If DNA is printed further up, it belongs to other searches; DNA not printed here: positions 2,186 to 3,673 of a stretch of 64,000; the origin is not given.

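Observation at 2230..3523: Duplicated MFS transporter genes ~31.5 kb apart with an embedded 83-nt perfectly identical tract (gene-conversion signature)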

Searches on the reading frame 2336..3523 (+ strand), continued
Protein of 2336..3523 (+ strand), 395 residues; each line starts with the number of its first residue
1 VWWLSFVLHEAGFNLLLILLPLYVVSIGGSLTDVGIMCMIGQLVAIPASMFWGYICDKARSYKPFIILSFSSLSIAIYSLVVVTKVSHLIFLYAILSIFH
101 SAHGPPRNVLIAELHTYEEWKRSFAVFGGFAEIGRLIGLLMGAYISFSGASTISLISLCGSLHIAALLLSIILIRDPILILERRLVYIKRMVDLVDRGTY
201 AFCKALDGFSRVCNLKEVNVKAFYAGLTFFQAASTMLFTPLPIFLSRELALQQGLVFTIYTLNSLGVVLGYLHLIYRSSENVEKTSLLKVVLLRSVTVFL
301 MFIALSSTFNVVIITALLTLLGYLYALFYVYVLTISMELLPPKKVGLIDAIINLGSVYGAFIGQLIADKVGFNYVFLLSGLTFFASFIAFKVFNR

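Call 15: find_encoding_contigs(protein=P0002, flank=10000, max_places=4)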
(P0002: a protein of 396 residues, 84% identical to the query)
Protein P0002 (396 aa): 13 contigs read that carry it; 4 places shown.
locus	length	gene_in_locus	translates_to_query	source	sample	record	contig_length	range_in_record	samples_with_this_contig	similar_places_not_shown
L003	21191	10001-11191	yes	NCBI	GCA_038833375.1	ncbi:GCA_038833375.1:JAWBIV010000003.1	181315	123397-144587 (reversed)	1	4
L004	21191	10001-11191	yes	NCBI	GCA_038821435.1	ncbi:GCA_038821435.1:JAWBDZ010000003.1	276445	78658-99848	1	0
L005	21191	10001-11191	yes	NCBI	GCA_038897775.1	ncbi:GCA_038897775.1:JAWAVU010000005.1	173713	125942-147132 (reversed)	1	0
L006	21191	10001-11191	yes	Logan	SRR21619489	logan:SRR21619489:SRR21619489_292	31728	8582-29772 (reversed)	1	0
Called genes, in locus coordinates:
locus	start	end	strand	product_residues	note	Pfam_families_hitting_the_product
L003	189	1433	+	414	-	PF04165:DUF401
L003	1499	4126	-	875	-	PF04851:ResIII, PF00270:DEAD, PF00271:Helicase_C, PF19306:WHD_Lhr, PF08494:DEAD_assoc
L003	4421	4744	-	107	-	-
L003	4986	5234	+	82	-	-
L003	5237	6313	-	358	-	PF05343:Peptidase_M42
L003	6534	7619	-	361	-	PF00171:Aldedh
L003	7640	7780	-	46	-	PF00171:Aldedh (weak)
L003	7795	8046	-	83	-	PF00171:Aldedh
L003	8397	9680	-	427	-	PF16575:CLP1_P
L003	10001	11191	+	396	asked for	PF07690:MFS_1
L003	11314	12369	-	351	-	PF00005:ABC_tran, PF02463:SMC_N (faint), PF13304:AAA_21 (weak), PF03459:TOBE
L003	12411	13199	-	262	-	PF00528:BPD_transp_1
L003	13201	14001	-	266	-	PF01547:SBP_bac_1, PF13531:SBP_bac_11, PF12974:Phosphonate-bd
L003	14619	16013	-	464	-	PF01656:CbiA, PF13500:AAA_26, PF07685:GATase_3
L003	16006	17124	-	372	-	PF00148:Oxidored_nitro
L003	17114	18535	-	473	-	PF08245:Mur_ligase_M, PF27274:CfbE_C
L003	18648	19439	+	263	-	PF00142:Fer4_NifH, PF01656:CbiA, PF02374:ArsA_ATPase (faint), PF09140:MipZ (faint), PF10609:ParA (faint), PF13614:AAA_31 (weak)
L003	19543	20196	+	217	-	PF01891:CbiM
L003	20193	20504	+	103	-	PF13190:PDGLE (weak)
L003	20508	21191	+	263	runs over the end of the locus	PF02361:CbiQ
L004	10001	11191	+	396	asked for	PF07690:MFS_1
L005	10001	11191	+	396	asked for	PF07690:MFS_1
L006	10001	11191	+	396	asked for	PF07690:MFS_1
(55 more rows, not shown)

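Call 19: find_encoding_contigs(protein=P0004, flank=10000, max_places=4)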
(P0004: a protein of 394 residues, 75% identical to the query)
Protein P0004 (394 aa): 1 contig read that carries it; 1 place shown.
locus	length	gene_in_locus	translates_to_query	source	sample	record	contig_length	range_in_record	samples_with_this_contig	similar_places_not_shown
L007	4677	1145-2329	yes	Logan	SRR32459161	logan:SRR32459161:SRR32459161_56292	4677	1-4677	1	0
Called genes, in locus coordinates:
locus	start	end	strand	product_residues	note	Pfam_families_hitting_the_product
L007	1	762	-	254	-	?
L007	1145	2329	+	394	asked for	PF07690:MFS_1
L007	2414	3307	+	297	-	-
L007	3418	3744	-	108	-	PF01588:tRNA_bind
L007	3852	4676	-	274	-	?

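Call 20: find_encoding_contigs(protein=P0005, flank=10000, max_places=4)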
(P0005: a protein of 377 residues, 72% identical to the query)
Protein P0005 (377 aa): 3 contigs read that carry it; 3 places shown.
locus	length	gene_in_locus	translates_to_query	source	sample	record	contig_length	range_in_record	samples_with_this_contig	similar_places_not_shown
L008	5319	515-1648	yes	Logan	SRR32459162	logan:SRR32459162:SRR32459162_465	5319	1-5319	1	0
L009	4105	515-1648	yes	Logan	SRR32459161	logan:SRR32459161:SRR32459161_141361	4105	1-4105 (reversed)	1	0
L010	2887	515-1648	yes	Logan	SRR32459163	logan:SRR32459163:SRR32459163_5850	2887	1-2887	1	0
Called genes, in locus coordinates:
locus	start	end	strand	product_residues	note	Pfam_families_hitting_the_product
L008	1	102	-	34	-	?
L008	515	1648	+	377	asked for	PF07690:MFS_1, PF12832:MFS_1_like (weak), PF07690:MFS_1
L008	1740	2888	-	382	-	PF13476:AAA_23 (faint), PF00005:ABC_tran, PF13304:AAA_21 (weak), PF03459:TOBE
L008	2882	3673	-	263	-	PF00528:BPD_transp_1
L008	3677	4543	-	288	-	PF13531:SBP_bac_11, PF01547:SBP_bac_1 (faint), PF12974:Phosphonate-bd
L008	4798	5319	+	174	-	?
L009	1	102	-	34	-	?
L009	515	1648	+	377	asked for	PF07690:MFS_1, PF12832:MFS_1_like (weak), PF07690:MFS_1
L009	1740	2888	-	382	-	PF13476:AAA_23 (faint), PF00005:ABC_tran, PF13304:AAA_21 (weak), PF03459:TOBE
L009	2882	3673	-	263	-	PF00528:BPD_transp_1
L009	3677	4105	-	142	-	?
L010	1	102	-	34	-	?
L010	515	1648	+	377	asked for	PF07690:MFS_1, PF12832:MFS_1_like (weak), PF07690:MFS_1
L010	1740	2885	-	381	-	?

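Call 21: find_encoding_contigs(protein=window:2336-3523:+, flank=10000, max_places=6)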
Protein window:2336-3523:+ (395 aa): no gene with exactly this product is on record in the collection.

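Call 22: find_encoding_contigs(protein=P0003, flank=10000, max_places=6)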
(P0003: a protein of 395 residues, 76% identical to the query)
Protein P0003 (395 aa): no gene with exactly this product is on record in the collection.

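Call 23: find_encoding_contigs(protein=window:2336-3520:+, flank=10000, max_places=6)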
Protein seq(395 aa) (395 aa): no gene with exactly this product is on record in the collection.

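Call 24: list_cluster_members(proteins=[P0001, P0003, window:2336-3523:+])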
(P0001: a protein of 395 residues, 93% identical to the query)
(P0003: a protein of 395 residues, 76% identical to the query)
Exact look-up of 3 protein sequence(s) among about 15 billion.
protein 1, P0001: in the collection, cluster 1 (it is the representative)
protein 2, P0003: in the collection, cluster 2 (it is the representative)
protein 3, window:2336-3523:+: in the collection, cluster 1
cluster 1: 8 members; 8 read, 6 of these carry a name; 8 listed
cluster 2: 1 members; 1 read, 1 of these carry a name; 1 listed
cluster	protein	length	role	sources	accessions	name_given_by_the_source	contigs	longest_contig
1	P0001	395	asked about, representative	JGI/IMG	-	-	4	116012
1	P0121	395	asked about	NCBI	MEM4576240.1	MAG: MFS transporter [Candidatus Nezhaarchaeales archaeon]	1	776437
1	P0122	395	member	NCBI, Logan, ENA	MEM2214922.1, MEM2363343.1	MAG: MFS transporter [Candidatus Nezhaarchaeales archaeon]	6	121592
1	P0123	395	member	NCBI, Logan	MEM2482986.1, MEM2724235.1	MAG: MFS transporter [Candidatus Nezhaarchaeales archaeon]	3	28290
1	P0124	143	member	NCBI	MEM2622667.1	MAG: MFS transporter, partial [Candidatus Nezhaarchaeales archaeon]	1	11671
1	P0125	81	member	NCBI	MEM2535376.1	MAG: hypothetical protein QXD12_06185, partial [Candidatus Nezhaarchaeales archaeon]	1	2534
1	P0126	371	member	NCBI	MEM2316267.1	MAG: MFS transporter, partial [Candidatus Nezhaarchaeales archaeon]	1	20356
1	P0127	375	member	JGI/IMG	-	-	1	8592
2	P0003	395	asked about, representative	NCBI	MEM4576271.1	MAG: MFS transporter [Candidatus Nezhaarchaeales archaeon]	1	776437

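Call 34: find_encoding_contigs(protein=P0122, flank=10000, max_places=5)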
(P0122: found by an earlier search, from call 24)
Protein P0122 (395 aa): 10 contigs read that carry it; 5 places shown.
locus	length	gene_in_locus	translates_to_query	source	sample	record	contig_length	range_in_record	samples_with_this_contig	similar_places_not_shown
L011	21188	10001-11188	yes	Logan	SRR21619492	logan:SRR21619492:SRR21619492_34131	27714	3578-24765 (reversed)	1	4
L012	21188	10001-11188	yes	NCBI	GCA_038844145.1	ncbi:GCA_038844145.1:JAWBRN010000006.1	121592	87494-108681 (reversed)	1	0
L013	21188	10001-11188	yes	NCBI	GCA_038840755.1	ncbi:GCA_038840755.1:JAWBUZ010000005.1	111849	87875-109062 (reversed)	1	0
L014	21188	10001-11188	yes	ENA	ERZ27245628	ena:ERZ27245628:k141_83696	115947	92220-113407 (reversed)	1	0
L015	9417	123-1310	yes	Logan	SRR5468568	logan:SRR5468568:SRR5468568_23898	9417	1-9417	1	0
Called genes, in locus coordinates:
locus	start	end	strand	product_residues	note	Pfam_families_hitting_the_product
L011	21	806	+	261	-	PF00483:NTP_transferase, PF12804:NTP_transf_3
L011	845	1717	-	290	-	PF00149:Metallophos, PF12850:Metallophos_2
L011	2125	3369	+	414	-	PF04165:DUF401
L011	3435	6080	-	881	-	PF04851:ResIII, PF00270:DEAD, PF00271:Helicase_C, PF19306:WHD_Lhr, PF08494:DEAD_assoc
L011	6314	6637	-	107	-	-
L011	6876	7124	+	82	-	-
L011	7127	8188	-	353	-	PF05343:Peptidase_M42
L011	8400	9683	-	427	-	PF16575:CLP1_P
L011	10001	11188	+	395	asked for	PF07690:MFS_1, PF12832:MFS_1_like (weak), PF07690:MFS_1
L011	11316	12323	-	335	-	PF00005:ABC_tran, PF13304:AAA_21 (weak), PF03459:TOBE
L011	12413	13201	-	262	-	PF00528:BPD_transp_1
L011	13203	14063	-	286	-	PF01547:SBP_bac_1, PF13531:SBP_bac_11, PF12974:Phosphonate-bd (weak)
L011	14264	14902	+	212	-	PF01891:CbiM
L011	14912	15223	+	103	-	PF13190:PDGLE (weak)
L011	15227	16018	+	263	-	PF02361:CbiQ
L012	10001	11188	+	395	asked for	PF07690:MFS_1, PF12832:MFS_1_like (weak), PF07690:MFS_1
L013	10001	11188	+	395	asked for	PF07690:MFS_1, PF12832:MFS_1_like (weak), PF07690:MFS_1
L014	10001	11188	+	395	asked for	PF07690:MFS_1, PF12832:MFS_1_like (weak), PF07690:MFS_1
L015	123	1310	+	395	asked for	PF07690:MFS_1, PF12832:MFS_1_like (weak), PF07690:MFS_1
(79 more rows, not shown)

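Call 35: find_encoding_contigs(protein=P0123, flank=10000, max_places=4)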
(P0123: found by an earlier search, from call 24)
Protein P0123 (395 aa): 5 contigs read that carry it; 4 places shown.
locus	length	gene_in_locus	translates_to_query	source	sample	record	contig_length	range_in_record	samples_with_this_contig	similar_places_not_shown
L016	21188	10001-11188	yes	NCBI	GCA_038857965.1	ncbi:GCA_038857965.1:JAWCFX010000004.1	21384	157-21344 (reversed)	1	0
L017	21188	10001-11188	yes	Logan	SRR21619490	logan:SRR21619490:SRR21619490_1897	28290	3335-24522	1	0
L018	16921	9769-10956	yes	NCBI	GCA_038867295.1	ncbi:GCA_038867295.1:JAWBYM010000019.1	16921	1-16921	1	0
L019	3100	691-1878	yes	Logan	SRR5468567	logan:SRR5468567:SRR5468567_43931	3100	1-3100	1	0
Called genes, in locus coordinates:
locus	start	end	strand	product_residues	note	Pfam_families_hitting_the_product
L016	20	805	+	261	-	PF00483:NTP_transferase, PF12804:NTP_transf_3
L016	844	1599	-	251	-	PF00149:Metallophos, PF12850:Metallophos_2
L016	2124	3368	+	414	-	PF04165:DUF401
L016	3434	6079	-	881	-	PF04851:ResIII, PF00270:DEAD, PF00271:Helicase_C, PF19306:WHD_Lhr, PF08494:DEAD_assoc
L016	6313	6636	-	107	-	-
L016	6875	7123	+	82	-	-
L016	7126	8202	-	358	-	PF05343:Peptidase_M42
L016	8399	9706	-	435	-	PF16575:CLP1_P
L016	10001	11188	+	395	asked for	PF07690:MFS_1, PF12832:MFS_1_like (weak), PF07690:MFS_1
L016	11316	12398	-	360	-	PF00005:ABC_tran, PF13304:AAA_21 (weak), PF03459:TOBE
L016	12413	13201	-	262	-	PF00528:BPD_transp_1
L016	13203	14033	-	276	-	PF01547:SBP_bac_1, PF13531:SBP_bac_11, PF12974:Phosphonate-bd (weak)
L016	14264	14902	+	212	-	PF01891:CbiM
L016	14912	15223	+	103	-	PF13190:PDGLE (weak)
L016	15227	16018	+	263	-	PF02361:CbiQ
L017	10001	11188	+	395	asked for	PF07690:MFS_1, PF12832:MFS_1_like (weak), PF07690:MFS_1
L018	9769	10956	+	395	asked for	PF07690:MFS_1, PF12832:MFS_1_like (weak), PF07690:MFS_1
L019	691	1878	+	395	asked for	PF07690:MFS_1, PF12832:MFS_1_like (weak), PF07690:MFS_1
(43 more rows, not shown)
